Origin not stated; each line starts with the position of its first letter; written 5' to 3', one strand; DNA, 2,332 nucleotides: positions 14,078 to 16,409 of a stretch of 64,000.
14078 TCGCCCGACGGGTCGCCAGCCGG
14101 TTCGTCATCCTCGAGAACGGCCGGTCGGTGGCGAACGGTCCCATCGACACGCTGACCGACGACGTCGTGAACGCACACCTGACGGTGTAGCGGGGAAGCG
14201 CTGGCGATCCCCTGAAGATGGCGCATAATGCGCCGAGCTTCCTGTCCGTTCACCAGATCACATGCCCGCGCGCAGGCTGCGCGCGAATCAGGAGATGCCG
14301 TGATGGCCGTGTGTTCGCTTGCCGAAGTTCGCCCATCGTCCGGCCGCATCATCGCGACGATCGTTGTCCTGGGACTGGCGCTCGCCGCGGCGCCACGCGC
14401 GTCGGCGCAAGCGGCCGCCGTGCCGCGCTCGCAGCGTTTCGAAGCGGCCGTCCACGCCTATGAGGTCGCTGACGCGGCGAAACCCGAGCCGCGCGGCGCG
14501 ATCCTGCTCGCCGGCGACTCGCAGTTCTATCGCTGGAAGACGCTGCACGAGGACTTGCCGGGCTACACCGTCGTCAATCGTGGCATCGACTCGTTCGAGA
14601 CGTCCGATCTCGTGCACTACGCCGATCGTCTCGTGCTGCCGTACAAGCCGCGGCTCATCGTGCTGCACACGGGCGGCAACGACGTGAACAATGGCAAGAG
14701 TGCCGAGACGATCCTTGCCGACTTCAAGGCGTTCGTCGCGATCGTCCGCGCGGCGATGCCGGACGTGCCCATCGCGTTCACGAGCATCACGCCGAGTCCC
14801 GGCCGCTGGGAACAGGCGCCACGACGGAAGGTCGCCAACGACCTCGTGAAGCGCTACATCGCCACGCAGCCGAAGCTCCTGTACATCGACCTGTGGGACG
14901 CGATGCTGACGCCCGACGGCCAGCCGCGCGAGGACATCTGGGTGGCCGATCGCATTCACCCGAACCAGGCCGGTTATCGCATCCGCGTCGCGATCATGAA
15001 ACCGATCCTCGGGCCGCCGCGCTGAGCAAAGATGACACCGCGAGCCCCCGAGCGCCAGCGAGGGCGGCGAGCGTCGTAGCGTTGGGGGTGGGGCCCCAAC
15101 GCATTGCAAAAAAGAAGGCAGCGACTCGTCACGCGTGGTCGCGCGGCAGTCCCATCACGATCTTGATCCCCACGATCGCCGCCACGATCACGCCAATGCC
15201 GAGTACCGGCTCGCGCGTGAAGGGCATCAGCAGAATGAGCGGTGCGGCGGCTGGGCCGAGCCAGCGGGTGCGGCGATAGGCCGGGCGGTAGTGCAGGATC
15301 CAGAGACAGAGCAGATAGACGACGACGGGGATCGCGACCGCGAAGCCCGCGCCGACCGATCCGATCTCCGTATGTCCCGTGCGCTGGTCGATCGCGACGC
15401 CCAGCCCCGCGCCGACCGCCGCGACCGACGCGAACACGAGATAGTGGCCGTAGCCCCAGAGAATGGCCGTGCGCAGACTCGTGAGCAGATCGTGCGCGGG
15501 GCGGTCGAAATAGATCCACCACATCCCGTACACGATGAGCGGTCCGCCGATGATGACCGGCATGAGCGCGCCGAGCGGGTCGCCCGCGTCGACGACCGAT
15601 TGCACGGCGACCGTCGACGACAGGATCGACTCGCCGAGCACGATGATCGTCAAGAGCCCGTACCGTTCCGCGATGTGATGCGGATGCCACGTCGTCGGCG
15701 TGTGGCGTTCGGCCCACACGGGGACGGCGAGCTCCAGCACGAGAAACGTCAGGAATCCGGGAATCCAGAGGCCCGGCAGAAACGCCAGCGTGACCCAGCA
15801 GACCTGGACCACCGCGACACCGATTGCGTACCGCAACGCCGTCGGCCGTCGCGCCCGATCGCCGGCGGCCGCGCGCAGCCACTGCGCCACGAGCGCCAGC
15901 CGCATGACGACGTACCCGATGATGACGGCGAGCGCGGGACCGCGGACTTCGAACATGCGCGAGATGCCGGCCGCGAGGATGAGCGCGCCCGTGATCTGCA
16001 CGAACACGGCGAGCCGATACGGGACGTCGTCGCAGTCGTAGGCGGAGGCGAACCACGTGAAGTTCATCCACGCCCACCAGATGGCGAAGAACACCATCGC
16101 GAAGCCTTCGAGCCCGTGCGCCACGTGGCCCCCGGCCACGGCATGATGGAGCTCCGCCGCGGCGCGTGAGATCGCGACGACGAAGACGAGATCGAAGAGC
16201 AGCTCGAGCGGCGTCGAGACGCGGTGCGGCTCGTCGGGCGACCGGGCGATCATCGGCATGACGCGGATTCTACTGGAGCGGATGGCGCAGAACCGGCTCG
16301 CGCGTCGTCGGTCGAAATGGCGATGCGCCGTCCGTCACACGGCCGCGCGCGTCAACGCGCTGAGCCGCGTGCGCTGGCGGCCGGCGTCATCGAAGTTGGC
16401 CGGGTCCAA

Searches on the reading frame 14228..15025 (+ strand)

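Call 11: search_protein_families(library=pfam, proteins=[window:14228-15025:+])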
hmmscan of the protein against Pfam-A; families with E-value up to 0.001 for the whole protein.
window:14228-15025:+ (265 aa): 2 families
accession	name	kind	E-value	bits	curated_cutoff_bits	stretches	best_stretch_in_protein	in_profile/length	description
PF13472.12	Lipase_GDSL_2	-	7e-23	82.5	32.9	1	100-252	19-178/178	GDSL-like Lipase/Acylhydrolase family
PF00657.28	Lipase_GDSL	-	6.2e-09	36.7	23.6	1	113-252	36-203/208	GDSL-like Lipase/Acylhydrolase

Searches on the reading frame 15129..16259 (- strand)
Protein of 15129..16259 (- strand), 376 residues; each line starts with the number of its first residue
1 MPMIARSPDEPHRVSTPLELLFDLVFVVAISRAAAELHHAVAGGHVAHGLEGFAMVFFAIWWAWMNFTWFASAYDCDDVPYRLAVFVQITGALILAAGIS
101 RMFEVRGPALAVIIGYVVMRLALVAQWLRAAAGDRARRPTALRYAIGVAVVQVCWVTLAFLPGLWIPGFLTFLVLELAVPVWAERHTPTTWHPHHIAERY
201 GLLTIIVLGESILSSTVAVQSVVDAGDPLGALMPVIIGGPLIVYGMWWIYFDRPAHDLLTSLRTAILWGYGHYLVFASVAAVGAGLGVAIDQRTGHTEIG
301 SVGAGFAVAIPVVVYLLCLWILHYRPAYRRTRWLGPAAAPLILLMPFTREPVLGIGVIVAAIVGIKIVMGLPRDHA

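Call 11: search_protein_families(library=pfam, proteins=[window:15129-16259:-])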
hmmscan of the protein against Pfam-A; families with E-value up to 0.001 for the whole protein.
window:15129-16259:- (376 aa): 1 family
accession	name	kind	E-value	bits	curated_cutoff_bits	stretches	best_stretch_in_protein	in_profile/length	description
PF06772.16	LtrA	-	2e-95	320.5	31.9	1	16-363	3-351/356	Bacterial low temperature requirement A protein (LtrA)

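Call 36: find_homologous_proteins(query=window:15129-16259:-, max_evalue=1e-30)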
Query window:15129-16259:- (376 aa): 7998 proteins with E <= 1e-30 among 8000 candidates; the best 120 are listed.
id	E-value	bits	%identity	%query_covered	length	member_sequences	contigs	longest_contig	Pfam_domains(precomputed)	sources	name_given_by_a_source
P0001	4.3e-242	821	99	100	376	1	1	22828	PF06772.17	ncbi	-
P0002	2.6e-222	756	92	99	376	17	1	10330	PF06772.17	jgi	jgi:low temperature requirement protein LtrA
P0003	2.7e-221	752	92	99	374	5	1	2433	PF06772.17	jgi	jgi:low temperature requirement protein LtrA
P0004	5.7e-214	728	100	88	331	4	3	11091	PF06772.17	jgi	jgi:low temperature requirement protein LtrA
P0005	4.7e-209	712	87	98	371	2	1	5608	PF06772.17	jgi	jgi:low temperature requirement protein LtrA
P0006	3.0e-204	696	85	98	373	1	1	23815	PF06772.17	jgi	jgi:low temperature requirement protein LtrA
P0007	1.8e-202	690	85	98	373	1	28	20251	PF06772.17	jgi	jgi:low temperature requirement protein LtrA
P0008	5.1e-202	689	83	99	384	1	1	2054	PF06772.17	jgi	jgi:low temperature requirement protein LtrA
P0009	9.1e-168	576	72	98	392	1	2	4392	PF06772.17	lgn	-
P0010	4.2e-166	571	71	98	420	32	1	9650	PF06772.17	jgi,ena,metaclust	metaclust:\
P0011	4.6e-165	567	71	98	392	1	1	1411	PF06772.17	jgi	jgi:low temperature requirement protein LtrA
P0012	7.3e-165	567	69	99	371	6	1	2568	PF06772.17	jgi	jgi:low temperature requirement protein LtrA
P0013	2.1e-164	565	70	98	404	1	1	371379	PF06772.17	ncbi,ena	-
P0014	6.1e-164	564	69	98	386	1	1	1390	PF06772.17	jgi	-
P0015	6.6e-164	563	69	98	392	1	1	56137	PF06772.17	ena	-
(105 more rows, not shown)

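Call 37: find_encoding_contigs(protein=P0002, flank=3000, max_places=3)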
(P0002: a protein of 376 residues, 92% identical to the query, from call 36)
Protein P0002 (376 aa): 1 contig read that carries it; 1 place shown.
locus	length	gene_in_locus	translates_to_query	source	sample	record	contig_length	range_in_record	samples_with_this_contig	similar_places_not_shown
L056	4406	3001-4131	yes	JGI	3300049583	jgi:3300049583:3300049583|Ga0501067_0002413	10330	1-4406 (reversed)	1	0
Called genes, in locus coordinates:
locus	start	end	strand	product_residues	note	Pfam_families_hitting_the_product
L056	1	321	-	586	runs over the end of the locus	PF07607:DUF1570 (weak), PF14559:TPR_19 (weak)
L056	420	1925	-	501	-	PF04055:Radical_SAM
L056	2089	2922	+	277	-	PF13302:Acetyltransf_3, PF00583:Acetyltransf_1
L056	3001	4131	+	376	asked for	PF06772:LtrA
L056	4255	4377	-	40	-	-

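Call 38: find_encoding_contigs(protein=P0006, flank=3000, max_places=3)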
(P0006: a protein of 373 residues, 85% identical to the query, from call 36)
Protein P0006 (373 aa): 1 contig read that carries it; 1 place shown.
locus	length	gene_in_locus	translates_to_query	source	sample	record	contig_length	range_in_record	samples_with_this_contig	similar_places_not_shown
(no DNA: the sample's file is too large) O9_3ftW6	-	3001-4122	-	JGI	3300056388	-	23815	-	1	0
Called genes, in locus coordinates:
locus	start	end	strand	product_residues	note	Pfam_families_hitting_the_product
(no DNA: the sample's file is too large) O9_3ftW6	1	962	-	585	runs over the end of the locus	PF07607:DUF1570 (weak), PF14559:TPR_19 (weak)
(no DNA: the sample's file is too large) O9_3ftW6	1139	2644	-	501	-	PF04055:Radical_SAM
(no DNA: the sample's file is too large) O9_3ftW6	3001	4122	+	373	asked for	PF06772:LtrA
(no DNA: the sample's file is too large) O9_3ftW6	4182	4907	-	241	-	PF00657:Lipase_GDSL, PF13472:Lipase_GDSL_2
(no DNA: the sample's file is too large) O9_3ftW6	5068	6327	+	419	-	PF01436:NHL (faint), PF07995:GSDH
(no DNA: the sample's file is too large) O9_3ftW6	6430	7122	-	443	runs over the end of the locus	PF05977:MFS_3, PF07690:MFS_1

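Call 39: find_encoding_contigs(protein=P0007, flank=3000, max_places=4)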
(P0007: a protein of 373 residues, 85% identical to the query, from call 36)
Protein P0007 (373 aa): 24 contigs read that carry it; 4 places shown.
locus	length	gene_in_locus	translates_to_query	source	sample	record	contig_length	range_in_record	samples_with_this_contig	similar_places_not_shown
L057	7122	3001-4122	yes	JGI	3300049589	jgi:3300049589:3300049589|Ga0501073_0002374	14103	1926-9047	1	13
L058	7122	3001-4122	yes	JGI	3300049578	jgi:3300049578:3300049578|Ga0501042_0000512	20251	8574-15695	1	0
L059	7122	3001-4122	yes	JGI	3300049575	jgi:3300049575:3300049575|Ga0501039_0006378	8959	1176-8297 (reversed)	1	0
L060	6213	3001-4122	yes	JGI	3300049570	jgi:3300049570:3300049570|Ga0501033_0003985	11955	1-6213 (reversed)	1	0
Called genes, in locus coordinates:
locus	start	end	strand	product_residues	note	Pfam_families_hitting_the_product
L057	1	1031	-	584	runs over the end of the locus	PF14559:TPR_19 (weak)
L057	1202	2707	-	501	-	PF04055:Radical_SAM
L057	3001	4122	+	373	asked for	PF06772:LtrA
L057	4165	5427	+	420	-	PF07995:GSDH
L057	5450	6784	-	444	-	PF05977:MFS_3, PF07690:MFS_1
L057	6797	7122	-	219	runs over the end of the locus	PF00440:TetR_N, PF16925:TetR_C_13, PF21993:TetR_C_13_2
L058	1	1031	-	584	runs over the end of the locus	PF14559:TPR_19 (weak)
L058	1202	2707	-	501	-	PF04055:Radical_SAM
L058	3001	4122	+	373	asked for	PF06772:LtrA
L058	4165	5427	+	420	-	PF07995:GSDH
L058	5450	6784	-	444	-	PF05977:MFS_3, PF07690:MFS_1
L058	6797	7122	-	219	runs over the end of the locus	PF00440:TetR_N, PF16925:TetR_C_13, PF21993:TetR_C_13_2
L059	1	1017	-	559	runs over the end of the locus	?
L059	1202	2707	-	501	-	PF04055:Radical_SAM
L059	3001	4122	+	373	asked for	PF06772:LtrA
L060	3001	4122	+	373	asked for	PF06772:LtrA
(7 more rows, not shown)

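Call 40: find_encoding_contigs(protein=P0001, flank=10000, max_places=2)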
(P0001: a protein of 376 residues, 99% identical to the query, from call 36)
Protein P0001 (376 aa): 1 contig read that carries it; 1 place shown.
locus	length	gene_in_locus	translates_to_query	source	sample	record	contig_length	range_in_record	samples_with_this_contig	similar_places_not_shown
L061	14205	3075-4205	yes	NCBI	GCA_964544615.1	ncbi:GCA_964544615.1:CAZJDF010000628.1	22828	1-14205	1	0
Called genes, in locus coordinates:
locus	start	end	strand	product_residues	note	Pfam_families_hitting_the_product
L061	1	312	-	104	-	?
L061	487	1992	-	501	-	PF04055:Radical_SAM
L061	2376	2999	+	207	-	PF13302:Acetyltransf_3, PF00583:Acetyltransf_1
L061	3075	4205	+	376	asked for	PF06772:LtrA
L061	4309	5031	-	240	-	PF00657:Lipase_GDSL, PF13472:Lipase_GDSL_2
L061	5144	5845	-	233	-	PF00005:ABC_tran, PF13304:AAA_21 (faint)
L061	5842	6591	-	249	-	PF02463:SMC_N (faint), PF00005:ABC_tran, PF13304:AAA_21 (faint), PF12399:BCA_ABC_TP_C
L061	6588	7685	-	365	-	PF02653:BPD_transp_2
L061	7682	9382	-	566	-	PF02653:BPD_transp_2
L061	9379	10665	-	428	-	PF13433:Peripla_BP_5, PF13458:Peripla_BP_6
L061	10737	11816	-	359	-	-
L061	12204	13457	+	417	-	PF07995:GSDH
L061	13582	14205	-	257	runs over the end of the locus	PF00072:Response_reg, PF04397:LytTR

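Call 46: find_encoding_contigs(protein=P0005, flank=2500, max_places=3)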
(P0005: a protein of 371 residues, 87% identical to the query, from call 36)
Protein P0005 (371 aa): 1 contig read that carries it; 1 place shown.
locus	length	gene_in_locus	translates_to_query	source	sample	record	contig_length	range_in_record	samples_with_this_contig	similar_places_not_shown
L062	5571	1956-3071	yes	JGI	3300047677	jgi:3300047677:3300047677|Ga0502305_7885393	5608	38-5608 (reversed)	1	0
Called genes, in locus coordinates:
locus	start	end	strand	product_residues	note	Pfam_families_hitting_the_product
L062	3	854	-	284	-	?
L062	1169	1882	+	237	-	PF13302:Acetyltransf_3, PF00583:Acetyltransf_1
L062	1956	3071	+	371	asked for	PF06772:LtrA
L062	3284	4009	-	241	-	PF13472:Lipase_GDSL_2, PF00657:Lipase_GDSL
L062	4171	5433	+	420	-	PF01436:NHL (faint), PF07995:GSDH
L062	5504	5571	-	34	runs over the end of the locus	?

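Call 47: find_encoding_contigs(protein=P0003, flank=2500, max_places=3)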
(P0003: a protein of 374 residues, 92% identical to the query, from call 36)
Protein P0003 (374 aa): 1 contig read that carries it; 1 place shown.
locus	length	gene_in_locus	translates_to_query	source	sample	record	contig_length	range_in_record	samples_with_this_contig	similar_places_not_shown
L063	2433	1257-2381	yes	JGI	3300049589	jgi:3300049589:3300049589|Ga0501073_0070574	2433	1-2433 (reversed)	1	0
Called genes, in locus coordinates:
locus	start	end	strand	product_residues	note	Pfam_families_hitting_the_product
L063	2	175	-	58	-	?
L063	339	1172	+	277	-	PF13302:Acetyltransf_3, PF00583:Acetyltransf_1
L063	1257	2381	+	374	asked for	PF06772:LtrA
